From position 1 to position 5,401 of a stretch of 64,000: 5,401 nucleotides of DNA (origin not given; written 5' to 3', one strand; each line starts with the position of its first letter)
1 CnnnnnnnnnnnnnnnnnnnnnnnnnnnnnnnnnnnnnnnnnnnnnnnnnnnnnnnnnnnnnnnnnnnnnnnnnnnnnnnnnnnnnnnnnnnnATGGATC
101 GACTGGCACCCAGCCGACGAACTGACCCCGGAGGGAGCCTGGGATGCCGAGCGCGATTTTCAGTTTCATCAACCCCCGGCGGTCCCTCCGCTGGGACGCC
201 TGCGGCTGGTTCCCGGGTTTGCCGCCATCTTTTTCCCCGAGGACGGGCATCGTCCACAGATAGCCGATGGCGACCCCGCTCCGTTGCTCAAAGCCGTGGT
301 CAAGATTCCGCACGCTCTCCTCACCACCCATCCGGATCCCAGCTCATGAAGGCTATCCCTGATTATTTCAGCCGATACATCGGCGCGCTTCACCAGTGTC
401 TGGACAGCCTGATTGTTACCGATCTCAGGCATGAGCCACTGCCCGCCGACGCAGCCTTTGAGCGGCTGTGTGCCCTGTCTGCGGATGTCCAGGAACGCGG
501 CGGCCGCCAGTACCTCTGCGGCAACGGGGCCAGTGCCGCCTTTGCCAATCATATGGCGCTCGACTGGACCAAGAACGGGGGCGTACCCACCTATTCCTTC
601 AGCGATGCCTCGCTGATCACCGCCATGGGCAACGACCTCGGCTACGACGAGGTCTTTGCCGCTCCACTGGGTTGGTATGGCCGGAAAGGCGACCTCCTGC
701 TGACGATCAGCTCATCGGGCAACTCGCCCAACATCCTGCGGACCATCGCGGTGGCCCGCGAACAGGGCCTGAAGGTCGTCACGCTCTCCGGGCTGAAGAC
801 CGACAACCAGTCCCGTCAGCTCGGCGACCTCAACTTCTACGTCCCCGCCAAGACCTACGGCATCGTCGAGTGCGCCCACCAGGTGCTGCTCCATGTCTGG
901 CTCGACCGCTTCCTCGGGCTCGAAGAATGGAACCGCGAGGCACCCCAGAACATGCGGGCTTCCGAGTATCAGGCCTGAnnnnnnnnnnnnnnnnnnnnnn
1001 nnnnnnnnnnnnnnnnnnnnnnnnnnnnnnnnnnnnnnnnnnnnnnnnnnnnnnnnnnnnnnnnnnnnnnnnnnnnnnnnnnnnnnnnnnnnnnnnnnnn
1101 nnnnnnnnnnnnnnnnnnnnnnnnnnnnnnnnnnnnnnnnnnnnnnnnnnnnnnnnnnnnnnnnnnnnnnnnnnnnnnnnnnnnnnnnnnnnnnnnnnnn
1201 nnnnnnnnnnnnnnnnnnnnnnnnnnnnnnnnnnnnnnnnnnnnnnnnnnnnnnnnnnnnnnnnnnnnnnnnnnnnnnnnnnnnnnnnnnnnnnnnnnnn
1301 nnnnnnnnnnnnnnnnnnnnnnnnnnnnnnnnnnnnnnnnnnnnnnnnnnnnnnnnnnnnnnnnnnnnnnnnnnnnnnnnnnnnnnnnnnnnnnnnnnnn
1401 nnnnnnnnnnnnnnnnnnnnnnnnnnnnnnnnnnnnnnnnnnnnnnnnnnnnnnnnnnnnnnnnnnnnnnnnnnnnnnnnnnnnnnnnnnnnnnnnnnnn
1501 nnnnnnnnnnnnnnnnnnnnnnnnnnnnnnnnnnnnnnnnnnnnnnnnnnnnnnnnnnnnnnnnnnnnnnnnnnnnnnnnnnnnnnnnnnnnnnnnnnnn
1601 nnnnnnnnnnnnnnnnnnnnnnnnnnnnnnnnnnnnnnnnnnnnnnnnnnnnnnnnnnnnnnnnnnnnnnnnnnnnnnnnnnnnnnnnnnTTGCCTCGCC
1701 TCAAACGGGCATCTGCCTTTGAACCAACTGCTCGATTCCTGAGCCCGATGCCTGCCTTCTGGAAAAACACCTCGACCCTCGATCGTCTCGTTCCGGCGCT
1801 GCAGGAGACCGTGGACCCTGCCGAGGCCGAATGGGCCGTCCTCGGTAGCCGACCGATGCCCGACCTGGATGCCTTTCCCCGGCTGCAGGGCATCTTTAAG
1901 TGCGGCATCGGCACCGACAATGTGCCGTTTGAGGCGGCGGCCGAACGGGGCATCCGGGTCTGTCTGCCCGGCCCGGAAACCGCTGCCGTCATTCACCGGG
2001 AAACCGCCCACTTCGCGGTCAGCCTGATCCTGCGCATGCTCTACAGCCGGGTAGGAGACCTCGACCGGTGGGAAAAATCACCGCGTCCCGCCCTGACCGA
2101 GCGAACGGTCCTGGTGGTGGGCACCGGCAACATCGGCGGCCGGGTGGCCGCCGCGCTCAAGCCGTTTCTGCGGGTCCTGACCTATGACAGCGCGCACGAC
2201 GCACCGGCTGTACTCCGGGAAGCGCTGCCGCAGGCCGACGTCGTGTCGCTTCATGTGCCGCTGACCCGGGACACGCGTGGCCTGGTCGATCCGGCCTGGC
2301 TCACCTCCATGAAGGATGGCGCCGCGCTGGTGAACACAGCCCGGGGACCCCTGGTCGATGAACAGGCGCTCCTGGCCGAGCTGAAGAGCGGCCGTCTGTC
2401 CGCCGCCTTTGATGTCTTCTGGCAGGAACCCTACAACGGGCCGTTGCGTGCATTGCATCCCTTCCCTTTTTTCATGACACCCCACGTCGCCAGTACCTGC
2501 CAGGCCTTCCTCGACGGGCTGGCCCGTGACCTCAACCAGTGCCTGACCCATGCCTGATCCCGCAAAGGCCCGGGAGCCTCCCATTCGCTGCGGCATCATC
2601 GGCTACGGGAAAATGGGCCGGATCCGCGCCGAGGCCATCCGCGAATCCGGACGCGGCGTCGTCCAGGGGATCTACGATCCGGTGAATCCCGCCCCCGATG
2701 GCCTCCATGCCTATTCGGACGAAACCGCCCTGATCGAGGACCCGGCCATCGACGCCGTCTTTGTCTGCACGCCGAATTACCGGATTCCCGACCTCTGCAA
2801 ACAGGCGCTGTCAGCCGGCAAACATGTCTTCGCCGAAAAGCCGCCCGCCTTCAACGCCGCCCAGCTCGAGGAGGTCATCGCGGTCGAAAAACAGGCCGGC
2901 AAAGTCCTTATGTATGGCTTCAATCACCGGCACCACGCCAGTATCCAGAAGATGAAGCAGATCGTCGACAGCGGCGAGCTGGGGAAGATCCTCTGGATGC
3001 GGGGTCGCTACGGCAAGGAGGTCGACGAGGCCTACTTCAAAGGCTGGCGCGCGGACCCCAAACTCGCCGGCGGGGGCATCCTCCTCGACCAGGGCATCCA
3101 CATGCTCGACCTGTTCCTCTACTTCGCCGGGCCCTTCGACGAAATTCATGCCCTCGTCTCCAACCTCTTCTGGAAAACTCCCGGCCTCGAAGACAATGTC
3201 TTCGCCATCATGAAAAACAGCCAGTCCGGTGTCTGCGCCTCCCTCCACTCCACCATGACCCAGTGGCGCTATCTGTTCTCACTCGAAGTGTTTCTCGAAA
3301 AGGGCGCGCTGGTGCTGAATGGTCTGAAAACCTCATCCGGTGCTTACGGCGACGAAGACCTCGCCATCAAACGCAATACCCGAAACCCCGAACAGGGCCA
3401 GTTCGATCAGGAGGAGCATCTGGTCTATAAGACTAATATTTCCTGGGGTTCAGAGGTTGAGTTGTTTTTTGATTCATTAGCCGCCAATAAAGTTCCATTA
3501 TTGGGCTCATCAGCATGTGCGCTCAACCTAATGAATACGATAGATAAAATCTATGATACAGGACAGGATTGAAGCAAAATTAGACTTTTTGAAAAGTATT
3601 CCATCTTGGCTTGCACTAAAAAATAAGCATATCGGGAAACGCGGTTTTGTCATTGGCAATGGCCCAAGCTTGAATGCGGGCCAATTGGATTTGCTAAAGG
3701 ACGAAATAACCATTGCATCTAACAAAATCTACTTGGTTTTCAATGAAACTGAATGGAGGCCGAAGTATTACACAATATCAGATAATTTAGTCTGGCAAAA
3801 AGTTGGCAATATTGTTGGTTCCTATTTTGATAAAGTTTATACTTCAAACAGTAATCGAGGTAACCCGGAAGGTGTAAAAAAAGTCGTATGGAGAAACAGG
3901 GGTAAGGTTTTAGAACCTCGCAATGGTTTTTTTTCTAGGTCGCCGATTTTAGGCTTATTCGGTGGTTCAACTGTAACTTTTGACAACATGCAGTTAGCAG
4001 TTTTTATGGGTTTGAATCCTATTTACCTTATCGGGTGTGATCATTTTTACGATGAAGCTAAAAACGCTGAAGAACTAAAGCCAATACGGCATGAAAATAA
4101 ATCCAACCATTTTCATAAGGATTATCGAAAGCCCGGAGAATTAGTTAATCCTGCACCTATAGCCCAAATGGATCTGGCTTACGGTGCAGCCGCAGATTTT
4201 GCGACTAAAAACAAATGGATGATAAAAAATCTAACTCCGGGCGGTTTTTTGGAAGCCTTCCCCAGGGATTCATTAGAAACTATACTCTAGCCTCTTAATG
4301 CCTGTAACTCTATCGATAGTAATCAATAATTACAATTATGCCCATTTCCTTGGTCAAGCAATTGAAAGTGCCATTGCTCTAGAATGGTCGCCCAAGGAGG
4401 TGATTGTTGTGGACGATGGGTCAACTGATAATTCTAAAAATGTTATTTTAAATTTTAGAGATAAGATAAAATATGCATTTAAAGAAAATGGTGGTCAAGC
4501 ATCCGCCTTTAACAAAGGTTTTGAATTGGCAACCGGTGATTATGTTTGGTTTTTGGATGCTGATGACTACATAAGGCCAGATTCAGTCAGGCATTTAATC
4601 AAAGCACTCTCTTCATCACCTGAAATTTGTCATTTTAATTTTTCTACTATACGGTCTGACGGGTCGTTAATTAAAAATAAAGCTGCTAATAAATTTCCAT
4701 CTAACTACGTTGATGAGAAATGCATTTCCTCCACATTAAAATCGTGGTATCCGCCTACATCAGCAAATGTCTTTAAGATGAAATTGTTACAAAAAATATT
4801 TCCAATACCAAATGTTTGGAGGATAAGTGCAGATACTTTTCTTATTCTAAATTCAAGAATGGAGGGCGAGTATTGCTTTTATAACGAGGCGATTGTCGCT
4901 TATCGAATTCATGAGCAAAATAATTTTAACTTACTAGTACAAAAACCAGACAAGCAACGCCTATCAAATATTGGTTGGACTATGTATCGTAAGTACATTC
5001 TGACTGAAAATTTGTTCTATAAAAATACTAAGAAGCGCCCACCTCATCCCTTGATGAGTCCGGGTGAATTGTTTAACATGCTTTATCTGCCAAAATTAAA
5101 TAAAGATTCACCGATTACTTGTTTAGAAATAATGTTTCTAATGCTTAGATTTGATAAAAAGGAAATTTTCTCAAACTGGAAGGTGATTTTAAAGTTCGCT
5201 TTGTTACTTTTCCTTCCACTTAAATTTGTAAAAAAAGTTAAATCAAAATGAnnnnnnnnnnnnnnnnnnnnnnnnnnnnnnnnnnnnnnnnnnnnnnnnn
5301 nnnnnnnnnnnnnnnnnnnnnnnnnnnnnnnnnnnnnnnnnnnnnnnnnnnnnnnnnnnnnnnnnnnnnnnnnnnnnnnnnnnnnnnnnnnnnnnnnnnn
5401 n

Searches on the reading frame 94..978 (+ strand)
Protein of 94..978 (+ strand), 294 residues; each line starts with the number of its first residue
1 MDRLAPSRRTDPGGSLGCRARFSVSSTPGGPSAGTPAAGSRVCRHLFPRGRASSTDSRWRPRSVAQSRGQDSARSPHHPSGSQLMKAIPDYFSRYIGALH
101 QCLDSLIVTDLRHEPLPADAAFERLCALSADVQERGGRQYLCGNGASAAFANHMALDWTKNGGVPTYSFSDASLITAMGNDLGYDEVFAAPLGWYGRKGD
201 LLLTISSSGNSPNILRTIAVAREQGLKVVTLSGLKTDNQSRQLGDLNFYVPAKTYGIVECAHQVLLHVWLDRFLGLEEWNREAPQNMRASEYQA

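Call 29: search_protein_families(library=pfam, proteins=[window:94-978:+], max_evalue=0.001)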
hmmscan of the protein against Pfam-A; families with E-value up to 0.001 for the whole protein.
window:94-978:+ (294 aa): 2 families
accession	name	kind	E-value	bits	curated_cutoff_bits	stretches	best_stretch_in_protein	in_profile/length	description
PF13580.11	SIS_2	-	6.2e-14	52.7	27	1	121-233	20-138/138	SIS domain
PF01380.27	SIS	-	1.6e-05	25.1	25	1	197-252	52-106/131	SIS domain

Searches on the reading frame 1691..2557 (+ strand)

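Call 29: search_protein_families(library=pfam, proteins=[window:1691-2557:+], max_evalue=0.001)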
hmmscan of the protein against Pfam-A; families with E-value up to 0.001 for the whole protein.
window:1691-2557:+ (288 aa): 2 families
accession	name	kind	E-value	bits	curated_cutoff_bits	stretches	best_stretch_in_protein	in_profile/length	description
PF02826.25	2-Hacid_dh_C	-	1.2e-35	122.9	25.1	1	126-267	22-178/178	D-isomer specific 2-hydroxyacid dehydrogenase, NAD binding domain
PF00389.36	2-Hacid_dh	-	1.4e-06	28.4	24.6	1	58-91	55-88/134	D-isomer specific 2-hydroxyacid dehydrogenase, catalytic domain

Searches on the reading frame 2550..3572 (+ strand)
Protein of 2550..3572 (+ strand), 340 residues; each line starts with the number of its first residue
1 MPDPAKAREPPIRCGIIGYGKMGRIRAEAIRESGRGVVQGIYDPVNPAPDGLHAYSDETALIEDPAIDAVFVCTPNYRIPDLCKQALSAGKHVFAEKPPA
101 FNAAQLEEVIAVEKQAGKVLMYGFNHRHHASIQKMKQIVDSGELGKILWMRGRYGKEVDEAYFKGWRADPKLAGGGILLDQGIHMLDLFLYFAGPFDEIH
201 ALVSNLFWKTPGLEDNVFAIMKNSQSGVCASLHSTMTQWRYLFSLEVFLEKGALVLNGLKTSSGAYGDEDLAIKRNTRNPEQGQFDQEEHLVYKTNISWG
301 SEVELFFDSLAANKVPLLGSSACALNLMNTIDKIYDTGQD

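Call 29: search_protein_families(library=pfam, proteins=[window:2550-3572:+], max_evalue=0.001)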
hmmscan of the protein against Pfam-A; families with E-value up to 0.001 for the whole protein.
window:2550-3572:+ (340 aa): 5 families
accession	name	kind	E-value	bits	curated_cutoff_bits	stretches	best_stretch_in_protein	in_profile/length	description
PF22725.1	GFO_IDH_MocA_C3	-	2.4e-26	92.6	27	1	132-254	1-123/124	GFO/IDH/MocA C-terminal domain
PF01408.29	GFO_IDH_MocA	-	6.6e-23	82.1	24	1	12-124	1-120/120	Oxidoreductase family, NAD-binding Rossmann fold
PF02894.22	GFO_IDH_MocA_C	-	1.7e-12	48.1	22.9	1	136-234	1-107/218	Oxidoreductase family, C-terminal alpha/beta domain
PF08635.15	ox_reductase_C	-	5.6e-05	23.3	22.5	1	127-208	1-79/142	Putative oxidoreductase C terminal domain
PF22685.1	Gal80p_C-like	-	0.00014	22.5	29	1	131-220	2-95/152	Gal80p, C-terminal domain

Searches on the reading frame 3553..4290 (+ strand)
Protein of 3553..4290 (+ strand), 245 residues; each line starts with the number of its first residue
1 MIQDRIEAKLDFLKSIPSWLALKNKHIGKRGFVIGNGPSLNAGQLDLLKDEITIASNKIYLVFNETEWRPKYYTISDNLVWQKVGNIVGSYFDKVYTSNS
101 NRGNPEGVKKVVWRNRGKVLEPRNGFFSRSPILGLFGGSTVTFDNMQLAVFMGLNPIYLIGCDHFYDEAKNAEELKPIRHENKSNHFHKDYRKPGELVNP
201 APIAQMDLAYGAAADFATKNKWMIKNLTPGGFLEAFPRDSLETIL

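Call 29: search_protein_families(library=pfam, proteins=[window:3553-4290:+], max_evalue=0.001)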
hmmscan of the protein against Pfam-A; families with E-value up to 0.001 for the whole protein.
window:3553-4290:+ (245 aa): 1 family
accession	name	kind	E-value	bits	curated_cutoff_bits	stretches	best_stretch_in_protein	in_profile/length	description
PF01973.23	MptE-like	-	1e-10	42.1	34.6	1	13-167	10-169/171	6-hydroxymethylpterin diphosphokinase MptE-like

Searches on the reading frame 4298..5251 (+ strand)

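Call 29: search_protein_families(library=pfam, proteins=[window:4298-5251:+], max_evalue=0.001)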
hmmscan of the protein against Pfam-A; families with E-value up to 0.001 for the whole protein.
window:4298-5251:+ (317 aa): 3 families
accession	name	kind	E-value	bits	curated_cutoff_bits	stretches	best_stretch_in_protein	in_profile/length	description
PF00535.33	Glycos_transf_2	-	1e-31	110.5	23.3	1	6-123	1-123/168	Glycosyl transferase family 2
PF10111.15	Glyco_tranf_2_2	-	5.8e-12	46.1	27.3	1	33-104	30-106/276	Glycosyltransferase like family 2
PF13641.12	Glyco_tranf_2_3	-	5.4e-09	36.8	27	1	5-104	3-111/230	Glycosyltransferase like family 2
